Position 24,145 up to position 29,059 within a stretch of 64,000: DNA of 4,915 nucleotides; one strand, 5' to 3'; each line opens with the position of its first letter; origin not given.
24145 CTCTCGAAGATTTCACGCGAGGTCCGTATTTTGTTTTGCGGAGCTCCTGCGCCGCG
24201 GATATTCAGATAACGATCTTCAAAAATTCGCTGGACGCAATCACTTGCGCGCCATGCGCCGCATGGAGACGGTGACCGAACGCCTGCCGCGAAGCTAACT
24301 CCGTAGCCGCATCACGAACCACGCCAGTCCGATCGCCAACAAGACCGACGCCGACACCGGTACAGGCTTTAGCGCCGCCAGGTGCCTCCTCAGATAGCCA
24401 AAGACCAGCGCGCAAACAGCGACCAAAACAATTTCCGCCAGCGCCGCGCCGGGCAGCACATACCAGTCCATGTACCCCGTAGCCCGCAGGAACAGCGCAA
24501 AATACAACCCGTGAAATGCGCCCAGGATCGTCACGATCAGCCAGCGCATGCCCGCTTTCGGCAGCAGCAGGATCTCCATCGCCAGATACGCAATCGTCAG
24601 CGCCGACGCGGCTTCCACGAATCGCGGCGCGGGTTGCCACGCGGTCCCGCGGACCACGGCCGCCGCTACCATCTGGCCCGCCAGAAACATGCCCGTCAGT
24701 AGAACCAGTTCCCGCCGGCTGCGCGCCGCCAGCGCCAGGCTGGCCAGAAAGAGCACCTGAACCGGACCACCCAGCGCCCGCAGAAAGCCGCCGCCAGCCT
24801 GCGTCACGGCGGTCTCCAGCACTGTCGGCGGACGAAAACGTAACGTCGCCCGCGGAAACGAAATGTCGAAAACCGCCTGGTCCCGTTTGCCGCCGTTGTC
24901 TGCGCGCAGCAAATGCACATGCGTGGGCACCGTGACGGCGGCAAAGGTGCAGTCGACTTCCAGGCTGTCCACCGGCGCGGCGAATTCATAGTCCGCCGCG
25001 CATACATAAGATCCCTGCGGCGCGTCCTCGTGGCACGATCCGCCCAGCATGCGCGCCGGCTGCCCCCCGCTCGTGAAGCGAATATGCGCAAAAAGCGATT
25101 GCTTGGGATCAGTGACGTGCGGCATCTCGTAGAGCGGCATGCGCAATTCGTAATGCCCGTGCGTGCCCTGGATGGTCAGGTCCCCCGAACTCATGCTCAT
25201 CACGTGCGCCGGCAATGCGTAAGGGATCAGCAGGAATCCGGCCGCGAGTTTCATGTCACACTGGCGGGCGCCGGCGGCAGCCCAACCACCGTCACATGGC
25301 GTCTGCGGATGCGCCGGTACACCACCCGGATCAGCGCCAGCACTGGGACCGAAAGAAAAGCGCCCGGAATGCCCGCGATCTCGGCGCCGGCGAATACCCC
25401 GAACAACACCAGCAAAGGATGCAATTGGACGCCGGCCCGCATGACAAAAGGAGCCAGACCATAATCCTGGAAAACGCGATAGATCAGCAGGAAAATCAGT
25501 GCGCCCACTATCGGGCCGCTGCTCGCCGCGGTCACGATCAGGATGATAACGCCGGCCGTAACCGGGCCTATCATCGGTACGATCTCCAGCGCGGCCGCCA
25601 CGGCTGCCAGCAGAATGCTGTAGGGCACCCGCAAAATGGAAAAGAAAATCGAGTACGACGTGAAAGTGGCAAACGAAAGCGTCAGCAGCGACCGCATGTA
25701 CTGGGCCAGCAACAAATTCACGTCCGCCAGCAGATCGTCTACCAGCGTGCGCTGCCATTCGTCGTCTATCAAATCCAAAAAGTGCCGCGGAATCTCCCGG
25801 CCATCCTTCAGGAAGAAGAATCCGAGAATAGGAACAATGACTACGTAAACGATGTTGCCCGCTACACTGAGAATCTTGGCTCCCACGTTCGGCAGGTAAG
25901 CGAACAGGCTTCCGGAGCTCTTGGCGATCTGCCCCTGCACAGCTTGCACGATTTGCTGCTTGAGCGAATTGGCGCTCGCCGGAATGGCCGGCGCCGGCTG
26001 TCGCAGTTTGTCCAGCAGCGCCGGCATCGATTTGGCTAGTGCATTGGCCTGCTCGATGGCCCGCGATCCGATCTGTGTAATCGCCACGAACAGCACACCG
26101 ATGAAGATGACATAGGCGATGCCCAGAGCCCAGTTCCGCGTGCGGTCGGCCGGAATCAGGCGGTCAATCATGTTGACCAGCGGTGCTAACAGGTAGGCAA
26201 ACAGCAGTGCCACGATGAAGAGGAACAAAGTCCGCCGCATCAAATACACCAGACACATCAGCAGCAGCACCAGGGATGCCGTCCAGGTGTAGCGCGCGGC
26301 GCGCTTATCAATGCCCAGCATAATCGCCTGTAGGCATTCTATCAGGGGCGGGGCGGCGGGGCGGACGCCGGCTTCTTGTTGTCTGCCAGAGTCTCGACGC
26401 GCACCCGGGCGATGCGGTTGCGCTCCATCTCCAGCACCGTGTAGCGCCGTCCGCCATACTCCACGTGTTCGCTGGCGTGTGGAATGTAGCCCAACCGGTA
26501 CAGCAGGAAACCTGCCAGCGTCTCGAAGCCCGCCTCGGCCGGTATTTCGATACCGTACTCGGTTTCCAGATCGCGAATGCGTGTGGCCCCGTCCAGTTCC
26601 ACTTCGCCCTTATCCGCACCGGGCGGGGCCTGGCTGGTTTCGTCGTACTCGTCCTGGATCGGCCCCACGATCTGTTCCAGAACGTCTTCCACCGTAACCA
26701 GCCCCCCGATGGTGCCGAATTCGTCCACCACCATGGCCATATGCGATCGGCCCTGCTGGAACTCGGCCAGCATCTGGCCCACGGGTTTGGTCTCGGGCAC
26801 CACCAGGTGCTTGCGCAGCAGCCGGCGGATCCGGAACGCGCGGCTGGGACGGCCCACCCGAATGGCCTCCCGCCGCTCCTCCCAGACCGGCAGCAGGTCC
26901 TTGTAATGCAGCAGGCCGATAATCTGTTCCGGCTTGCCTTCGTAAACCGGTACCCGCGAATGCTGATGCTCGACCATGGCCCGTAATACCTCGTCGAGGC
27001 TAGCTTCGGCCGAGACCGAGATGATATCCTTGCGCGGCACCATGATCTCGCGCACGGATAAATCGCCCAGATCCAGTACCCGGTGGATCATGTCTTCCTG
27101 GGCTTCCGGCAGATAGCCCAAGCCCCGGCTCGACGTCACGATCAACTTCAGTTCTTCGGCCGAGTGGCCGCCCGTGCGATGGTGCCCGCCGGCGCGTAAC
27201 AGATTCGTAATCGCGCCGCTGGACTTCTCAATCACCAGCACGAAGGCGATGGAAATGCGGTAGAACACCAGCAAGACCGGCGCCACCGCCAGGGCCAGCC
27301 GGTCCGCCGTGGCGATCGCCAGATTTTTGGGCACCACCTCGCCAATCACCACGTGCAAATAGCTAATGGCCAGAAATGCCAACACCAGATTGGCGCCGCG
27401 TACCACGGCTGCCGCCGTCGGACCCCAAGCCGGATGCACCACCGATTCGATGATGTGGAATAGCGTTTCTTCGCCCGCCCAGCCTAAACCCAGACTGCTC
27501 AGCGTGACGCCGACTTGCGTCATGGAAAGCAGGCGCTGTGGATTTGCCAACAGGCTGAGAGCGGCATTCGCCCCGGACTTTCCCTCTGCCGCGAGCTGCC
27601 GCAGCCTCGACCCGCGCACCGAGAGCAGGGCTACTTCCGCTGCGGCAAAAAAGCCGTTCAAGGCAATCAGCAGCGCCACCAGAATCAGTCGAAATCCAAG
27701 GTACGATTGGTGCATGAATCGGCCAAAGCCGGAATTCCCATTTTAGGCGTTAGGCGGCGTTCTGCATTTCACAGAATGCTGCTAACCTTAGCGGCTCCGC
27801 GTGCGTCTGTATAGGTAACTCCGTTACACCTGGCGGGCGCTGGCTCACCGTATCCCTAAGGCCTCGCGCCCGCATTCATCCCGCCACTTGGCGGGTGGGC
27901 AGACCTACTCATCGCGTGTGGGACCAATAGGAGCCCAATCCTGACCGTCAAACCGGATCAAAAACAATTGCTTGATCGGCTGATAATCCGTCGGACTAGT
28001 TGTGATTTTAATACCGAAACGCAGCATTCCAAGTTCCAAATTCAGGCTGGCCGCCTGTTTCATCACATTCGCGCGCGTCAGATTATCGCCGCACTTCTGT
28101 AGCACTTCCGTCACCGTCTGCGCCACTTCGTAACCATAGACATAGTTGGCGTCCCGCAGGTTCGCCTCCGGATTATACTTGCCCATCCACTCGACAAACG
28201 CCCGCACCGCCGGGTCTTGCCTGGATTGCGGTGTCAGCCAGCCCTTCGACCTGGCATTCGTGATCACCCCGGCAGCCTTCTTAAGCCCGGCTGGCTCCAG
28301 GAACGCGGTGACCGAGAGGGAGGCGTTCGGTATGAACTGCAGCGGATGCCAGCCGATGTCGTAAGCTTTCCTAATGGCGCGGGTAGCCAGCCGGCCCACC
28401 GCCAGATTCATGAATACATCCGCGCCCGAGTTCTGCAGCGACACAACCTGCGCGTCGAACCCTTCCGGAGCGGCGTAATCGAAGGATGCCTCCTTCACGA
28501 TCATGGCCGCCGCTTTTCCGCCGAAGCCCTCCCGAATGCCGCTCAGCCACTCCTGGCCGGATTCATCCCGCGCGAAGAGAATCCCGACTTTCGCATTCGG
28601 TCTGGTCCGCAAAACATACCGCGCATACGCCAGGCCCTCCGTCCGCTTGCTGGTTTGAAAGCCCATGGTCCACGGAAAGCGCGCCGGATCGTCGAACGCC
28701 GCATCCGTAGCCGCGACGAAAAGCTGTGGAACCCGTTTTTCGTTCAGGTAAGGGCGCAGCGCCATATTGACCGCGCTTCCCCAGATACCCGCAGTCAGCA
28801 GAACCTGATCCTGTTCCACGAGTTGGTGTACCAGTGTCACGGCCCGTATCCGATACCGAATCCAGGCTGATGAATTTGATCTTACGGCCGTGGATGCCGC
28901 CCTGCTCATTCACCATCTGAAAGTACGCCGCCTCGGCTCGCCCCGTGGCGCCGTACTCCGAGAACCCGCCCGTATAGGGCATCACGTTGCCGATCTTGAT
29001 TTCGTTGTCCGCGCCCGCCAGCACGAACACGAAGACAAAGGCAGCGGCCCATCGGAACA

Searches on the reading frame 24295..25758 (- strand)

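Call 91: search_protein_families(library=pfam, proteins=[window:24295-25758:-], max_evalue=0.001)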
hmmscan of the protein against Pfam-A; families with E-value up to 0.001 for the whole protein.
window:24295-25758:- (487 aa): 1 family
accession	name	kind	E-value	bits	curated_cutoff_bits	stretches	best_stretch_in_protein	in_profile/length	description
PF13795.12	HupE_UreJ_2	-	2.1e-06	28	24.5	1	334-428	15-117/156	HupE / UreJ protein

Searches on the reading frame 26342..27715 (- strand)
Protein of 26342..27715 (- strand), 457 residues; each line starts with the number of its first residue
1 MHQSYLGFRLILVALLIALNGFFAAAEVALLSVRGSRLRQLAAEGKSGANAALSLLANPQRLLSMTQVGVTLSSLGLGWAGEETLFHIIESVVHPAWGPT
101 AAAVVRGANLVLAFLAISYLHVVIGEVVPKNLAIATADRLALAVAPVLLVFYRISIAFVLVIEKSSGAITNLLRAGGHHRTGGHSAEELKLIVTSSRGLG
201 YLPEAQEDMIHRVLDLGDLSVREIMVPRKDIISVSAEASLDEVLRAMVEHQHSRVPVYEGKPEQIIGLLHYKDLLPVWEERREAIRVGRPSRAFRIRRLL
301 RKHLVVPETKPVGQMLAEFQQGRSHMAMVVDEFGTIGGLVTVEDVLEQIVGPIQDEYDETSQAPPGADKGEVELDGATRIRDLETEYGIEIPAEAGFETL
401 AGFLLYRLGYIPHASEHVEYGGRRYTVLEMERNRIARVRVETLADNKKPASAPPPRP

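Call 91: search_protein_families(library=pfam, proteins=[window:26342-27715:-], max_evalue=0.001)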
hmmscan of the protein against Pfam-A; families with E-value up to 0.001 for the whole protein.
window:26342-27715:- (457 aa): 3 families
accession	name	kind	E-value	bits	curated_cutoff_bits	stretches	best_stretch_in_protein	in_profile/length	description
PF01595.25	CNNM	-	2.7e-42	144.9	28.4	1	12-204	2-179/181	Cyclin M transmembrane N-terminal domain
PF03471.22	CorC_HlyC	-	2.9e-22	78.9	27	1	368-442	4-79/81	Transporter associated domain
PF00571.33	CBS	-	7.7e-18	65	24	2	221-275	1-52/57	CBS domain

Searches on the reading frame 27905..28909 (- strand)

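Call 91: search_protein_families(library=pfam, proteins=[window:27905-28909:-], max_evalue=0.001)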
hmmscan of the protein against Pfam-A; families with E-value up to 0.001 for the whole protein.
window:27905-28909:- (334 aa): 2 families
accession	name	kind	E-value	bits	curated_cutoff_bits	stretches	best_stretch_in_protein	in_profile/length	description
PF13458.12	Peripla_BP_6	-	2.4e-34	120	31.7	1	22-321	56-339/343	Periplasmic binding protein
PF01094.35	ANF_receptor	-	5.2e-05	22.9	25.4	1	23-258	39-286/353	Receptor family ligand binding region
